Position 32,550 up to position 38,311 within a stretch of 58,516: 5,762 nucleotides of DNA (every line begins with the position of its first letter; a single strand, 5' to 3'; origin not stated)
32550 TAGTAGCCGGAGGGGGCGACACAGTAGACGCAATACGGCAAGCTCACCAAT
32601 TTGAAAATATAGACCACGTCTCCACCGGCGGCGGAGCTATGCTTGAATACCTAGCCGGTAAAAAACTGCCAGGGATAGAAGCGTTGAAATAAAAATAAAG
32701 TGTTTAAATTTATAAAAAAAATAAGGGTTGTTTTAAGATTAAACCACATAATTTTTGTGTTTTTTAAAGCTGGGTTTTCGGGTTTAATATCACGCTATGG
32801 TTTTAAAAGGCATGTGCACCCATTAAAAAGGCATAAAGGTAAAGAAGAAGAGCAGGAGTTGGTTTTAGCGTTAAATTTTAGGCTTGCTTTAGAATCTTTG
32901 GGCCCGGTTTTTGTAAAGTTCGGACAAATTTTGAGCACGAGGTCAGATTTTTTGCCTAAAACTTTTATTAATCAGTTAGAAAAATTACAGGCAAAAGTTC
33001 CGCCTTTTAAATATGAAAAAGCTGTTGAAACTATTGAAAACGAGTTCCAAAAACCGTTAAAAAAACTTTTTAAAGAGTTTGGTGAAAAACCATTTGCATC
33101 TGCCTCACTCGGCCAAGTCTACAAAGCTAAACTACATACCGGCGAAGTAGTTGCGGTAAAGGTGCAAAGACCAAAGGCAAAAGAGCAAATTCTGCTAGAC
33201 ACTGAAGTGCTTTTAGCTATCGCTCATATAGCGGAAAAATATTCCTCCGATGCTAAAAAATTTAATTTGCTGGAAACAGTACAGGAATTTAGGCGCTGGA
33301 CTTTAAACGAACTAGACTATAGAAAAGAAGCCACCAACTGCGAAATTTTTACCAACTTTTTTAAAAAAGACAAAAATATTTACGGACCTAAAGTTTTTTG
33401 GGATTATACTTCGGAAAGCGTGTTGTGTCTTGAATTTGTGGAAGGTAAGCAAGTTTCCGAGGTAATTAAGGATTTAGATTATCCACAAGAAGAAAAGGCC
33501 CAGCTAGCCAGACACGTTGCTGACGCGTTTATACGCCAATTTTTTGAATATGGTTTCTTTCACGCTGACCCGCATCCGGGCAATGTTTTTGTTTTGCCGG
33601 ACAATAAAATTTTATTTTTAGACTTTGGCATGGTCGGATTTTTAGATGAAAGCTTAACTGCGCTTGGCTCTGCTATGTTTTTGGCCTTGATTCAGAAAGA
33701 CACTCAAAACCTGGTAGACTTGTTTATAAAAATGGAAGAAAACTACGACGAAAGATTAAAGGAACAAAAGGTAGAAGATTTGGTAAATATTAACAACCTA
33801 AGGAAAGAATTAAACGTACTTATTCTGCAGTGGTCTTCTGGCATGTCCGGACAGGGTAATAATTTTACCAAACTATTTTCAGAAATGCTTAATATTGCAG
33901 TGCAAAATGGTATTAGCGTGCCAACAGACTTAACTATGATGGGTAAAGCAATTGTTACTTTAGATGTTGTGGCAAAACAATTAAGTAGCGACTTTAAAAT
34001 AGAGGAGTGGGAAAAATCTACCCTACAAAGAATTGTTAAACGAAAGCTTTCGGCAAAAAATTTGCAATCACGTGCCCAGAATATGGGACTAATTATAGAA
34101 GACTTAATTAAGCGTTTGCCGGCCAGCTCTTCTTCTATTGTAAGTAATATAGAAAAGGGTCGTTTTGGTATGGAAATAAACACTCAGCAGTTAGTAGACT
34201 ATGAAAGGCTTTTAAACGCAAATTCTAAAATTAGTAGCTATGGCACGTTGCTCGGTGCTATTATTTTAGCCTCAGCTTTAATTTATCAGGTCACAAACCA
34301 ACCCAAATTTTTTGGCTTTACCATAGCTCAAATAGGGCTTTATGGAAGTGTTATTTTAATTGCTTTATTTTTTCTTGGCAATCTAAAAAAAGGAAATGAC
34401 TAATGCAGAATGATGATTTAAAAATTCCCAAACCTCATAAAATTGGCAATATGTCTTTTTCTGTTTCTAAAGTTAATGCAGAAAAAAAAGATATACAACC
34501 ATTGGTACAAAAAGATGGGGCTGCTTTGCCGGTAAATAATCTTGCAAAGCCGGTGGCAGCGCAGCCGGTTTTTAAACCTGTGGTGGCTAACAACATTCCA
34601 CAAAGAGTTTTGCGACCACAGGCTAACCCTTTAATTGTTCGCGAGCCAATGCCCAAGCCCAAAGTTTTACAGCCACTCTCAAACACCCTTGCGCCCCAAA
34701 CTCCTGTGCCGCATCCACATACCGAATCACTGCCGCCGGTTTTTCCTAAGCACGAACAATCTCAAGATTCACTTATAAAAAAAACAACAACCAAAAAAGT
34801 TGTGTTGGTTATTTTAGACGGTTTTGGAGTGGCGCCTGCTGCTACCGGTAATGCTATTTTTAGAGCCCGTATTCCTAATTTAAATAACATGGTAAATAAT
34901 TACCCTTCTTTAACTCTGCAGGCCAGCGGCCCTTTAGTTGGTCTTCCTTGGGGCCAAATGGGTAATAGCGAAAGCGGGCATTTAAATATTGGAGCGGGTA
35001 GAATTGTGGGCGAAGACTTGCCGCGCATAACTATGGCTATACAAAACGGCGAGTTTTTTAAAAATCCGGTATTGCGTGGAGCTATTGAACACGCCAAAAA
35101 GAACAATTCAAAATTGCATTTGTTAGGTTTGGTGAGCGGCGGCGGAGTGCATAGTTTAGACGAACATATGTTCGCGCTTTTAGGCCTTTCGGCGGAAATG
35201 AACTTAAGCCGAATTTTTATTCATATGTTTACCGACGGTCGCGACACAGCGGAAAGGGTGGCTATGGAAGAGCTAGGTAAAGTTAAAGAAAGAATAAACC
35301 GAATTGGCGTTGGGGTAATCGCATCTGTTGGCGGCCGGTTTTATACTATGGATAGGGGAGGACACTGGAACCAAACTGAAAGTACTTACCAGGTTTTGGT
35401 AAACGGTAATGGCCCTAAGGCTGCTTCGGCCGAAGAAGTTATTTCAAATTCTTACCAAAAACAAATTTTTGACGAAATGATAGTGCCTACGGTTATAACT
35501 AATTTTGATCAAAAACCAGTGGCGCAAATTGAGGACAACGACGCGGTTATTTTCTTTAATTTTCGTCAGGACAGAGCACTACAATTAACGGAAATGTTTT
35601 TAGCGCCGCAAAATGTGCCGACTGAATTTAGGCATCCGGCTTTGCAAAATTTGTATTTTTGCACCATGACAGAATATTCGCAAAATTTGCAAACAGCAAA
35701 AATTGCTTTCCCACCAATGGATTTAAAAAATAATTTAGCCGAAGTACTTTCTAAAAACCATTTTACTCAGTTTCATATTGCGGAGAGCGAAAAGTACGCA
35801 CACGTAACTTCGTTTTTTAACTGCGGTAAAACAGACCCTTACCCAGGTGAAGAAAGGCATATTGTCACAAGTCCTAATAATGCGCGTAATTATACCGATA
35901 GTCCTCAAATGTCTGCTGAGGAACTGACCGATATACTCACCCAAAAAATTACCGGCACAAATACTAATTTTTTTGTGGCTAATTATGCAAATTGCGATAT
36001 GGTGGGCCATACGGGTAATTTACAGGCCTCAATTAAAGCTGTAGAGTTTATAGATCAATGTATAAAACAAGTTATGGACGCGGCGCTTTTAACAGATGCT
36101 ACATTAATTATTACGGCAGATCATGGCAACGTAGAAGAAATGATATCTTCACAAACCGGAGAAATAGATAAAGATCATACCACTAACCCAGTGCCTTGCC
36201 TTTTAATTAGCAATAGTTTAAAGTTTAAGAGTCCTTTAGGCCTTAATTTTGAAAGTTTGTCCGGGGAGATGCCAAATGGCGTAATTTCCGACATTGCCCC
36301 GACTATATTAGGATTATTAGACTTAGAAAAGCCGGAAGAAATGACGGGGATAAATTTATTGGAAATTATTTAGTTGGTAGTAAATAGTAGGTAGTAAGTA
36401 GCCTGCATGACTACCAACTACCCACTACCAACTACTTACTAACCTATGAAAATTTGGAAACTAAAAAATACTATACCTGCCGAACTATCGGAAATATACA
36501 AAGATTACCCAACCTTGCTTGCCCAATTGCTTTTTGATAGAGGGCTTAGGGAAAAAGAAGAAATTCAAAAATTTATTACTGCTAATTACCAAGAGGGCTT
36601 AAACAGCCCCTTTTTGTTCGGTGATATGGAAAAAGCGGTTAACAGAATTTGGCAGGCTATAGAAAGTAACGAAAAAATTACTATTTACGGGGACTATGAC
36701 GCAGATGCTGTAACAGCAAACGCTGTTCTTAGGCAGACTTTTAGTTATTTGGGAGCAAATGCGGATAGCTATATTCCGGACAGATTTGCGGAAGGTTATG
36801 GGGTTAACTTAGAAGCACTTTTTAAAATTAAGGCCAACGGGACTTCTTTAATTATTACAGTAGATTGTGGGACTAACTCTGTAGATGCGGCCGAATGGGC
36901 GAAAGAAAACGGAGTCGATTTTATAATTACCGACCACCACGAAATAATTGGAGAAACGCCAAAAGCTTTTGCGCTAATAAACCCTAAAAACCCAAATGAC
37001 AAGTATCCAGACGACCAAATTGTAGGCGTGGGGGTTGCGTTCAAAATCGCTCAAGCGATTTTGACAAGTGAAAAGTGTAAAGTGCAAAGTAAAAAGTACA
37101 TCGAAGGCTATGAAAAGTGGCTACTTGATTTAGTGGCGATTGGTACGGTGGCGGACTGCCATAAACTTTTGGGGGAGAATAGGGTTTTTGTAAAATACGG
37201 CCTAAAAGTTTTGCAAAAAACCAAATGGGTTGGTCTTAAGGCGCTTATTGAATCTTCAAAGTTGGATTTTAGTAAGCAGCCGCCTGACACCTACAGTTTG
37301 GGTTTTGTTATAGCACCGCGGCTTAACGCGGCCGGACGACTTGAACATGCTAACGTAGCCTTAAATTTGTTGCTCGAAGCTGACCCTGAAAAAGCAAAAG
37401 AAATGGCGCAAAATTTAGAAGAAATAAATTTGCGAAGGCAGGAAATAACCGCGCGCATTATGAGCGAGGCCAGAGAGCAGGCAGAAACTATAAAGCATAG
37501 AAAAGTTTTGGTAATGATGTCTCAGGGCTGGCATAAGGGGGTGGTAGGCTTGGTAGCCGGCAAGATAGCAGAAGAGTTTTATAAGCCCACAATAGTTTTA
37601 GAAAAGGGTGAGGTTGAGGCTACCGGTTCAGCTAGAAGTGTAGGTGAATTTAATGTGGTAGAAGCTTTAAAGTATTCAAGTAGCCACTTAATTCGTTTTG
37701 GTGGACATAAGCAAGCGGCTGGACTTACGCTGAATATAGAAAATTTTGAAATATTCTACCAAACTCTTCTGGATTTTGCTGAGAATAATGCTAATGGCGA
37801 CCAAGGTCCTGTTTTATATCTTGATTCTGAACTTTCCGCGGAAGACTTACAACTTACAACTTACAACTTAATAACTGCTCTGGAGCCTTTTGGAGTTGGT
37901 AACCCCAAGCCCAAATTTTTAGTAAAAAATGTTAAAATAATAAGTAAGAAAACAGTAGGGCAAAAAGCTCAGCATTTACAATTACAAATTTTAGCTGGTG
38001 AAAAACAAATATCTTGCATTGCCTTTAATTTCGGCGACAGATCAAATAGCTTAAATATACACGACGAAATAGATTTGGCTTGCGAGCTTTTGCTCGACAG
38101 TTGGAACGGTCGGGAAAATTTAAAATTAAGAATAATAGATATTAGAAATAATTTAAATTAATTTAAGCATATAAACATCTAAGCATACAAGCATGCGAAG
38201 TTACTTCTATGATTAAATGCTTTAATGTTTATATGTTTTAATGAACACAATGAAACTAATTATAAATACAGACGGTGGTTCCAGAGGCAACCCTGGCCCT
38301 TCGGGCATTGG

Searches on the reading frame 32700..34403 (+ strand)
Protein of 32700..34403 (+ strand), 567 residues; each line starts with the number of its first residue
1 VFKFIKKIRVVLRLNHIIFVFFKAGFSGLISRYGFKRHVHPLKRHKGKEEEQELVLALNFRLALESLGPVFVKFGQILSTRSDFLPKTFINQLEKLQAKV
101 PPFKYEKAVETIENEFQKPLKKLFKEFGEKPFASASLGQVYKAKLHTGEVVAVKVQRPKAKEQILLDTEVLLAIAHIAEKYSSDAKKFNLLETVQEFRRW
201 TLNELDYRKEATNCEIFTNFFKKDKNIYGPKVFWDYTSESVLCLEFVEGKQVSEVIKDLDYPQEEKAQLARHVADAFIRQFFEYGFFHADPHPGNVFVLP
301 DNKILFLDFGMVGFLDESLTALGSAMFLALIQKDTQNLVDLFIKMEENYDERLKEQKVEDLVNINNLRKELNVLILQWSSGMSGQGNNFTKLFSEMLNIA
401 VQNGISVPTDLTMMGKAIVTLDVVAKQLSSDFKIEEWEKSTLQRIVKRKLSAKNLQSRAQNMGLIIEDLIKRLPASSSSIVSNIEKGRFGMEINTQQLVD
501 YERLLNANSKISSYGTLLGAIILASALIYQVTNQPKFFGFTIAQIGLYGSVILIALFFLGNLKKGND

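Call 60: search_protein_families(library=pfam, proteins=[window:32700-34403:+], max_evalue=0.00001)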
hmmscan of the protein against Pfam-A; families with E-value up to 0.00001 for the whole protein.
window:32700-34403:+ (567 aa): 2 families
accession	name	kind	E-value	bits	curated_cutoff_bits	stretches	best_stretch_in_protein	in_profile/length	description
PF03109.22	ABC1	-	1.5e-73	247.4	22.9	1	95-340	1-242/244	ABC1 atypical kinase-like domain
PF00069.31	Pkinase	-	1.9e-07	31.2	31.7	0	224-319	57-152/263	Protein kinase domain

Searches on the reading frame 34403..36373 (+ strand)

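Call 60: search_protein_families(library=pfam, proteins=[window:34403-36373:+], max_evalue=0.00001)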
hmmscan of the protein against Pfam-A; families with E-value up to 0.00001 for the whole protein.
window:34403-36373:+ (656 aa): 3 families
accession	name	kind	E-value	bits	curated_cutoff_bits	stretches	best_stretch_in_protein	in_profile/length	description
PF06415.18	iPGM_N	-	3.2e-73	246.3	27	1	209-426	1-216/217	BPG-independent PGAM N-terminus (iPGM_N)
PF01676.23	Metalloenzyme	-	1.3e-65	221.9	24.3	1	131-642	1-251/252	Metalloenzyme superfamily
PF00884.28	Sulfatase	-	8.7e-07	29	25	1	494-640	200-300/301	Sulfatase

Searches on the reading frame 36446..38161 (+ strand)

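Call 60: search_protein_families(library=pfam, proteins=[window:36446-38161:+], max_evalue=0.00001)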
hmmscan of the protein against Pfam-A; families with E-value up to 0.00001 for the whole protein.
window:36446-38161:+ (571 aa): 3 families
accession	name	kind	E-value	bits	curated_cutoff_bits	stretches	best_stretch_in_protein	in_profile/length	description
PF17768.7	RecJ_OB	-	4.6e-28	97.9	27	1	460-565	2-107/107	RecJ OB domain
PF01368.27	DHH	-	2e-24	86.7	28.1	1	77-234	1-125/125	DHH family, N-terminal domain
PF02272.25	DHHA1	-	4.8e-13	49.9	25.9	1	353-446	3-101/102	DHHA1 domain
